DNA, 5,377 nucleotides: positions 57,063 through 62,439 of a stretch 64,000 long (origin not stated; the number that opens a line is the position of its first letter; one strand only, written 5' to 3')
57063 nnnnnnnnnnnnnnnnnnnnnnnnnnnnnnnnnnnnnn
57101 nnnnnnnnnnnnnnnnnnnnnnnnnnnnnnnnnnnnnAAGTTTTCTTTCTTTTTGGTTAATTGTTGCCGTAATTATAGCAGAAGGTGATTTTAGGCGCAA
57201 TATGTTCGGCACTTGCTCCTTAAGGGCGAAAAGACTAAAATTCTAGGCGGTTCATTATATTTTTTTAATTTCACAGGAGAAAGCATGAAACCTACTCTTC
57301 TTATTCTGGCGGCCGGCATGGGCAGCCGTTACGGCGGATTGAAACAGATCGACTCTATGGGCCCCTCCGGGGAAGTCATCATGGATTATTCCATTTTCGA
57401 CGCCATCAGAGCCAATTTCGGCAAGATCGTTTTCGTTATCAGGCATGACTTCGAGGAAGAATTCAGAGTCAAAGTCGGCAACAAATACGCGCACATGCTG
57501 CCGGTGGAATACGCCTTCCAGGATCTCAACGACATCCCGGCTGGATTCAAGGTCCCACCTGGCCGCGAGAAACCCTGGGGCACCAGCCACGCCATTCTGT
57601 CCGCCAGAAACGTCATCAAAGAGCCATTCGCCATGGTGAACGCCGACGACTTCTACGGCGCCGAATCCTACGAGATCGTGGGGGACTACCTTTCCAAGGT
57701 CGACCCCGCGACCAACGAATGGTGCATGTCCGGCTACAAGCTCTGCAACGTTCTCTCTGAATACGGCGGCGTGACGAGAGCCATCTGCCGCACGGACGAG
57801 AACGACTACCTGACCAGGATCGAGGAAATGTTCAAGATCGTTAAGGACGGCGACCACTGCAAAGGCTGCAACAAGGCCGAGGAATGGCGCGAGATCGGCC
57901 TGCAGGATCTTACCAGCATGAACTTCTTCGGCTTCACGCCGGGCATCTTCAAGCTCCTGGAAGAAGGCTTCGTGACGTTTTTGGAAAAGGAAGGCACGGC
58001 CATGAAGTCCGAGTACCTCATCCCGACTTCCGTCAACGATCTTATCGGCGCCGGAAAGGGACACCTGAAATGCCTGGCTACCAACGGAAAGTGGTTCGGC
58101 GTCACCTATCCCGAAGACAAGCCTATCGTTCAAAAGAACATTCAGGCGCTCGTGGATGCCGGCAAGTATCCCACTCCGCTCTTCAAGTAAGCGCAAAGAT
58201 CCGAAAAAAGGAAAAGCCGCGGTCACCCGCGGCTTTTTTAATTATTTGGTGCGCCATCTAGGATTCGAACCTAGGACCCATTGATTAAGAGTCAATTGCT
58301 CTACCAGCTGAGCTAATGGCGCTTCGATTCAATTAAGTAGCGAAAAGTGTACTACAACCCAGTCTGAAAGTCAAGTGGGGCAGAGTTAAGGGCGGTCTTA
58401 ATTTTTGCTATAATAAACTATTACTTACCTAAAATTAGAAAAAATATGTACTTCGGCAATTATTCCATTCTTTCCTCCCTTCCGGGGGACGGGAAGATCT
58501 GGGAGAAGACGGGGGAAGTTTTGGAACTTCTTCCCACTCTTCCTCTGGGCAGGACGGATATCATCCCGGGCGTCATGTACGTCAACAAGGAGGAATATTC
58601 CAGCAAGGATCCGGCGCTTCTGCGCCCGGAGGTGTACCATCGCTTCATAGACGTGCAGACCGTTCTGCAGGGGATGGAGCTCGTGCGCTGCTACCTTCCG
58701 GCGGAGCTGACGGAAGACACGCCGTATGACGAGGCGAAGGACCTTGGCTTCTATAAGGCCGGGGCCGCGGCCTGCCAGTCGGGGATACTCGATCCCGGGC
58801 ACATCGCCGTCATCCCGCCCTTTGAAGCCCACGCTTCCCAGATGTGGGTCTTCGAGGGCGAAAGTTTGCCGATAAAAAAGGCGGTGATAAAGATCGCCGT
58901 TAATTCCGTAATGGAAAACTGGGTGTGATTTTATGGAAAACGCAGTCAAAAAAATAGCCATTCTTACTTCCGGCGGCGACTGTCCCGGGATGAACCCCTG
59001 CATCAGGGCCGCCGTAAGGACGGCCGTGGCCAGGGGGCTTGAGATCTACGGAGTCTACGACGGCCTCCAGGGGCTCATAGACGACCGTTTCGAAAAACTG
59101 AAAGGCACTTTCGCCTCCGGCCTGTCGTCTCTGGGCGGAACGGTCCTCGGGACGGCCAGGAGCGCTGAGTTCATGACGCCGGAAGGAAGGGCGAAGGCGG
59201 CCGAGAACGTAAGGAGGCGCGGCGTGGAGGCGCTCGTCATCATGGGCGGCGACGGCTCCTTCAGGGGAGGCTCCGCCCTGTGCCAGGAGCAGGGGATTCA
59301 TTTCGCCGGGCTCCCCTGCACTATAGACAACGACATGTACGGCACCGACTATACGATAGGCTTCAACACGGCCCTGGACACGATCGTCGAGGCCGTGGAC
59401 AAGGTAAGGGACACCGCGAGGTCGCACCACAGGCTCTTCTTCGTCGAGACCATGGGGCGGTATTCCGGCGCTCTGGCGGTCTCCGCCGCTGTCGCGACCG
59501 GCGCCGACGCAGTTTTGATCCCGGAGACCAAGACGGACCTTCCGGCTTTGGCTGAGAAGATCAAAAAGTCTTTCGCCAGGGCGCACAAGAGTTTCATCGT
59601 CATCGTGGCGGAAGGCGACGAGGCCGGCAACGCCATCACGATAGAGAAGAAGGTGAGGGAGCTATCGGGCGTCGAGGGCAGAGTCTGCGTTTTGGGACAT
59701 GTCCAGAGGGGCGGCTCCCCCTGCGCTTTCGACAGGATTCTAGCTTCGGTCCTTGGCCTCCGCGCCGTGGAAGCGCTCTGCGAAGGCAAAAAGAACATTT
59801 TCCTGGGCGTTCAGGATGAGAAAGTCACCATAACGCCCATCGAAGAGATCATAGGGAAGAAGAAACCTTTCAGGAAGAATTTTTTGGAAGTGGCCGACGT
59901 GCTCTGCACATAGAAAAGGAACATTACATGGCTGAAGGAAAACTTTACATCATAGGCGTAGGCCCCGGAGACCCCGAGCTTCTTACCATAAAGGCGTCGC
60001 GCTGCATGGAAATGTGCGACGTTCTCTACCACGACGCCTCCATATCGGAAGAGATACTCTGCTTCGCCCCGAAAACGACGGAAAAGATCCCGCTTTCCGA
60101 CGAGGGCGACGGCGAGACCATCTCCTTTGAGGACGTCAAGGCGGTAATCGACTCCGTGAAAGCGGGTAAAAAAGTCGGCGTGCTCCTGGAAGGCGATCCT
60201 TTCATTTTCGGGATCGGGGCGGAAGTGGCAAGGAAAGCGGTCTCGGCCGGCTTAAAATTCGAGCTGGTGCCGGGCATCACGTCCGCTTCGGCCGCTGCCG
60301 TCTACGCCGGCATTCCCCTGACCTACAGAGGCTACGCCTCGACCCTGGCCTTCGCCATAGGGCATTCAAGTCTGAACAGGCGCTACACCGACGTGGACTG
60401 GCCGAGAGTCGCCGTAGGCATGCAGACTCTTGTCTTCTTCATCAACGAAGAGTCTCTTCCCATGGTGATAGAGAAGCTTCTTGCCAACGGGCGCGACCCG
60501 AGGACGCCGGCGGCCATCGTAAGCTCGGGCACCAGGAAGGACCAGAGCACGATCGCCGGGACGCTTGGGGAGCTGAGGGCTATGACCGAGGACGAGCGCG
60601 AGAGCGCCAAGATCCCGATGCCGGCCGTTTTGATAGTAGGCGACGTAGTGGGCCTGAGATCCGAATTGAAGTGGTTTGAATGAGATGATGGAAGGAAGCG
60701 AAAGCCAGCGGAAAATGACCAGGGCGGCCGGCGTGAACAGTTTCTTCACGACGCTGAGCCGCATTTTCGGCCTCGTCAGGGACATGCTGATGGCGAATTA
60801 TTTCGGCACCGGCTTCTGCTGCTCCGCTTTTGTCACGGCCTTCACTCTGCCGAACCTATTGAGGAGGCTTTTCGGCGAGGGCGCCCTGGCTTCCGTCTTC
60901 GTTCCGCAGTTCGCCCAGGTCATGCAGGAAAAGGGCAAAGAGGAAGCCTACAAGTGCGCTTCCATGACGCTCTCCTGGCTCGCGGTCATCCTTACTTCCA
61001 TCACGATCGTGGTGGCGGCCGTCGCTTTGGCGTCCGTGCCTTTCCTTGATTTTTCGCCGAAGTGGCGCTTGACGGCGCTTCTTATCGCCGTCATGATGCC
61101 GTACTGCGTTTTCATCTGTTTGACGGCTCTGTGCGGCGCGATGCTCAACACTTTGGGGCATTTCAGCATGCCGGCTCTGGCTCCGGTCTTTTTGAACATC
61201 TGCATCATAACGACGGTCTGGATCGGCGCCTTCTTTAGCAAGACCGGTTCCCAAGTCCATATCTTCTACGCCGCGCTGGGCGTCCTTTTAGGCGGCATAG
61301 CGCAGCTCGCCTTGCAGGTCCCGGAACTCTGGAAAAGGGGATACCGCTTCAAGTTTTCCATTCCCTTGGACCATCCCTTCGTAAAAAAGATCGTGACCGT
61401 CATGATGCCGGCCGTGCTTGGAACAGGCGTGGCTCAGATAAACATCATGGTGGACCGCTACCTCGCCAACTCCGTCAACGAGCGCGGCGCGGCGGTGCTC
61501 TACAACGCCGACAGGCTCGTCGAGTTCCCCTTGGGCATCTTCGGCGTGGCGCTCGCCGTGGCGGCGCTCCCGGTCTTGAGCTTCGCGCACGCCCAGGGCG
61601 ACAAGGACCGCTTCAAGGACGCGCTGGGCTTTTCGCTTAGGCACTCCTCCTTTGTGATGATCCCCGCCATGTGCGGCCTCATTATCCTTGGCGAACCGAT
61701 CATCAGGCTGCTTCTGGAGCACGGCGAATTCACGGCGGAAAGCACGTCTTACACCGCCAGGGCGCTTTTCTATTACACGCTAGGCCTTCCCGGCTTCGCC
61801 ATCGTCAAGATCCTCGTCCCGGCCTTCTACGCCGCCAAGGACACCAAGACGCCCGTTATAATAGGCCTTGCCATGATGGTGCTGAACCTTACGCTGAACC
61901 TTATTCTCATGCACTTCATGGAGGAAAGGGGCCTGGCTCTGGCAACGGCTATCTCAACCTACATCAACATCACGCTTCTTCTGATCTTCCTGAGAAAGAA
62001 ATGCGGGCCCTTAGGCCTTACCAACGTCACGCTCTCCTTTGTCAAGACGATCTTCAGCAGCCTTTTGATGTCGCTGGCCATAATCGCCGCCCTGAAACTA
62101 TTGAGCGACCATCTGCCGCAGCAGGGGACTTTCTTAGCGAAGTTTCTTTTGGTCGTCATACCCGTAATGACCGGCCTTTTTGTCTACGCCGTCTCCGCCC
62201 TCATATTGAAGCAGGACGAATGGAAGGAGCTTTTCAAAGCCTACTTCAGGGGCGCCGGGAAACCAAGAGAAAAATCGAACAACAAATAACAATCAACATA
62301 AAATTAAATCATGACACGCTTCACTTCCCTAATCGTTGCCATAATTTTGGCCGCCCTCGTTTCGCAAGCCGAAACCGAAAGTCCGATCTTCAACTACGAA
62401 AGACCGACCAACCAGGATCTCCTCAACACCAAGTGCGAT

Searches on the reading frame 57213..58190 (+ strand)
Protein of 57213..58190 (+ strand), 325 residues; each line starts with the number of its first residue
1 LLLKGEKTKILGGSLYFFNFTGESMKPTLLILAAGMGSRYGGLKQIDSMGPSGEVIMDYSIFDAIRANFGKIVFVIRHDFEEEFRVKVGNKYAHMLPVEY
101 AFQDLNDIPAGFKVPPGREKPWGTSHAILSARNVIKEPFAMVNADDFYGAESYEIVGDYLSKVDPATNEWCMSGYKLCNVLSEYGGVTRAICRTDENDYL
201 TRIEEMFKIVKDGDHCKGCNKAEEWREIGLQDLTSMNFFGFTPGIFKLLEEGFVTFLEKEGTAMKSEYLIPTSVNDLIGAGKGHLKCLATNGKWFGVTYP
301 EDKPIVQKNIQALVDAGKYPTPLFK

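Call 76: search_protein_families(library=pfam, proteins=[window:57213-58190:+], max_evalue=0.1)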
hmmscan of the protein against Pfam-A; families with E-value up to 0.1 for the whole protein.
window:57213-58190:+ (325 aa): 2 families
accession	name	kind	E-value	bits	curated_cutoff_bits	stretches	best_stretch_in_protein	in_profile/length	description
PF00483.29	NTP_transferase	-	0.0017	18.4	21.2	1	30-156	3-121/245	Nucleotidyl transferase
PF12804.13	NTP_transf_3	-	0.0067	17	27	1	30-82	2-52/160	MobA-like NTP transferase domain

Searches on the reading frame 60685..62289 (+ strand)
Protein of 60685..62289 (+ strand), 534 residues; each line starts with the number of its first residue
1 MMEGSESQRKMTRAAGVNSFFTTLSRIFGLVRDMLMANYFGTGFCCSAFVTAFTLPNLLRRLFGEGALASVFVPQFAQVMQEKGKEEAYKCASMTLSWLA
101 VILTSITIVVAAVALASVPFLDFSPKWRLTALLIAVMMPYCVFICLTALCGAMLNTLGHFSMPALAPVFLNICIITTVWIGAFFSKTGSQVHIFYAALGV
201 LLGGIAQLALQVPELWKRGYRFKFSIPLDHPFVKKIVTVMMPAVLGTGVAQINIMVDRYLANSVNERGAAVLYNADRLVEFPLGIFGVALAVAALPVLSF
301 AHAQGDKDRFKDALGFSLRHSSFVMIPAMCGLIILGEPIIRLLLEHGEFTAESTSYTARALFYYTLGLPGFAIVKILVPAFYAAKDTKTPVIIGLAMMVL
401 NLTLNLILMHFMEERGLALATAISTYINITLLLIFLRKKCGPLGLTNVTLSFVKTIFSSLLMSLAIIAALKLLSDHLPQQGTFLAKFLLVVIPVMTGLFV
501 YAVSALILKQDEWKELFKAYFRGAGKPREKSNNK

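Call 30: find_encoding_contigs(protein=window:60685-62289:+, flank=10000, max_places=1)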
Protein window:60685-62289:+ (534 aa): 17 contigs read that carry it; 1 place shown.
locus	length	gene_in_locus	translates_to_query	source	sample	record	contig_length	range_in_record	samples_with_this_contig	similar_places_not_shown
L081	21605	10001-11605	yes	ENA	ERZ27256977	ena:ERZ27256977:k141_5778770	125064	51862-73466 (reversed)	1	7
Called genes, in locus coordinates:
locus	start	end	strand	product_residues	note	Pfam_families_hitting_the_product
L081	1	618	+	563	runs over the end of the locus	PF03781:FGE-sulfatase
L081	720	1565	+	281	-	PF00041:fn3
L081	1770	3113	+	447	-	PF13173:AAA_14, PF13635:DUF4143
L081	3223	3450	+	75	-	PF03781:FGE-sulfatase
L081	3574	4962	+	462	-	PF04326:SLFN_AlbA_2, PF13412:HTH_24 (faint), PF13749:HATPase_c_4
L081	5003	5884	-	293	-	PF00152:tRNA-synt_2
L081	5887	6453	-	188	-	PF08207:EFP_N, PF01132:EFP, PF09285:Elong-fact-P_C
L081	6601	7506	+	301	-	-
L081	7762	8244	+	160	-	PF04074:DUF386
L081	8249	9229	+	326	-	PF00365:PFK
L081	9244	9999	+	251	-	PF00590:TP_methylase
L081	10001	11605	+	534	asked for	PF03023:MurJ, PF13440:Polysacc_synt_3 (weak), PF01554:MatE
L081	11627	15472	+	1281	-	PF12969:DUF3857, PF01841:Transglut_core, PF12969:DUF3857, PF01841:Transglut_core (weak)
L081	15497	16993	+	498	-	PF12044:Metallopep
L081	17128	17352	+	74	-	PF04023:FeoA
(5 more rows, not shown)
